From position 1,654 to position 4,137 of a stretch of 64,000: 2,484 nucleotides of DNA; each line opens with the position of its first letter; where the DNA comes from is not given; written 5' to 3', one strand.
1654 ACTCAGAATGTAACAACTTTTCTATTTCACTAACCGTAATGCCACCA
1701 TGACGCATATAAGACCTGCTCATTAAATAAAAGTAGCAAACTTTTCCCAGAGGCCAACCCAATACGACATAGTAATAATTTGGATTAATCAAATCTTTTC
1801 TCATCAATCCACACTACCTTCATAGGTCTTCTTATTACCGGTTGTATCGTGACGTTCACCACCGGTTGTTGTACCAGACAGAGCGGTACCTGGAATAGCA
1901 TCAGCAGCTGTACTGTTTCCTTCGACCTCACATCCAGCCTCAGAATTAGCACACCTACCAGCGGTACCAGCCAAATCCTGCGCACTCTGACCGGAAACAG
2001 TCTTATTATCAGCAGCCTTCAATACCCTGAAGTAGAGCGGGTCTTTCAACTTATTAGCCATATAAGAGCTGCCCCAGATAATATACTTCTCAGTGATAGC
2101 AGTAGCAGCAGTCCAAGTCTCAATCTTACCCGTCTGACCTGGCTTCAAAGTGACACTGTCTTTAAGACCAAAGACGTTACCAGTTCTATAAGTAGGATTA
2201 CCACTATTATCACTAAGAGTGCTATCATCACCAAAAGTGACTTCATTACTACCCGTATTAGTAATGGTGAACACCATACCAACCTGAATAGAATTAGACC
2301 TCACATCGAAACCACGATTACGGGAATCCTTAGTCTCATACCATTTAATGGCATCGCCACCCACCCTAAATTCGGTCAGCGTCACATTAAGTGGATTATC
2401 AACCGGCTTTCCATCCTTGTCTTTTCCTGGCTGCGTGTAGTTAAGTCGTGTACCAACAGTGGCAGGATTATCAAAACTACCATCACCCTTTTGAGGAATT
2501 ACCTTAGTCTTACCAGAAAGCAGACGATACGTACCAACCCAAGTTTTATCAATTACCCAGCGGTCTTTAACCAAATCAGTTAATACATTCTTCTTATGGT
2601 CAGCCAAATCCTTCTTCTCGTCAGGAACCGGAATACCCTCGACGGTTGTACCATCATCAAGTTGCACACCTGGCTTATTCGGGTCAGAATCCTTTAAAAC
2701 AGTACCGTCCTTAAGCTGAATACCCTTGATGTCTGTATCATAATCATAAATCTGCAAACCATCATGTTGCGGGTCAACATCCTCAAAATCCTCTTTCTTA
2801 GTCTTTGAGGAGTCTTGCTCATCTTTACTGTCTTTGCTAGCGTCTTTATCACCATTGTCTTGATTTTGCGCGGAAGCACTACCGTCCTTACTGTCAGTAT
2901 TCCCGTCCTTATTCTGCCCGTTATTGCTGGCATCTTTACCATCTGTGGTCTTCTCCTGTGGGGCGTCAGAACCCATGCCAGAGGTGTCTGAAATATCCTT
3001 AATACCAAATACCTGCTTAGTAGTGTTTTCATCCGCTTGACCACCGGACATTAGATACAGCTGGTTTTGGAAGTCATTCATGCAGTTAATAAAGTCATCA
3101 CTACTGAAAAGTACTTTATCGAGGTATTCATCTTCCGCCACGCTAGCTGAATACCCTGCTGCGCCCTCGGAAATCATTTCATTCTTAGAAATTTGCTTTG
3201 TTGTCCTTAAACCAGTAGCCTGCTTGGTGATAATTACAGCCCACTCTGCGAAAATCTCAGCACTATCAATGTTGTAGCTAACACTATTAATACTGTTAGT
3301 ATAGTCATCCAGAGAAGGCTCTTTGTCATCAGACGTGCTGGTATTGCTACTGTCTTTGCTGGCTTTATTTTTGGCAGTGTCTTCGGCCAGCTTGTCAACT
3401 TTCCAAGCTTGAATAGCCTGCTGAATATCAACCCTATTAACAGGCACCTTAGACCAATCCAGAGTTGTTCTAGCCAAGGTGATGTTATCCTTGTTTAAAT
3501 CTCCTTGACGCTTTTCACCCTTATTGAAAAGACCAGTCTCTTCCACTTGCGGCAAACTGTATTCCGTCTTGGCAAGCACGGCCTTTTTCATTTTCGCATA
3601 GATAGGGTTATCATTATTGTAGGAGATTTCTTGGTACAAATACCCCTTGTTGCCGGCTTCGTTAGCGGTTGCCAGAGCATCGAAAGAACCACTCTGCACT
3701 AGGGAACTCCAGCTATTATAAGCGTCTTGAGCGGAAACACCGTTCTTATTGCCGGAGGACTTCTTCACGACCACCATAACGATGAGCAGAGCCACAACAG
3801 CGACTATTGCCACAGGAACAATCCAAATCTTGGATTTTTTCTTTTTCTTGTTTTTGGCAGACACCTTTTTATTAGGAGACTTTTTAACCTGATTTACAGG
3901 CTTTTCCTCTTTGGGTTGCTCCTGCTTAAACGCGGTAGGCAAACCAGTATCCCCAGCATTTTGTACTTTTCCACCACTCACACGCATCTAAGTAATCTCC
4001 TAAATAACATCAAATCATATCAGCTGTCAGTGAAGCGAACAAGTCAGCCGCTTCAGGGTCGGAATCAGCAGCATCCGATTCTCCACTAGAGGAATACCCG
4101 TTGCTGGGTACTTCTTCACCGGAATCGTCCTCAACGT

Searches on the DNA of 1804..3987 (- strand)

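Call 128: search_with_rna_model(model_id=R1, sources=[L268, L269], filters=off, max_evalue=1)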
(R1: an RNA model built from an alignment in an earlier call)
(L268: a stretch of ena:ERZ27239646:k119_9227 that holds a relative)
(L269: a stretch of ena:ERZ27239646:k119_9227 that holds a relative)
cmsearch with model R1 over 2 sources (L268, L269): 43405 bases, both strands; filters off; matches with E-value up to 1: 0.
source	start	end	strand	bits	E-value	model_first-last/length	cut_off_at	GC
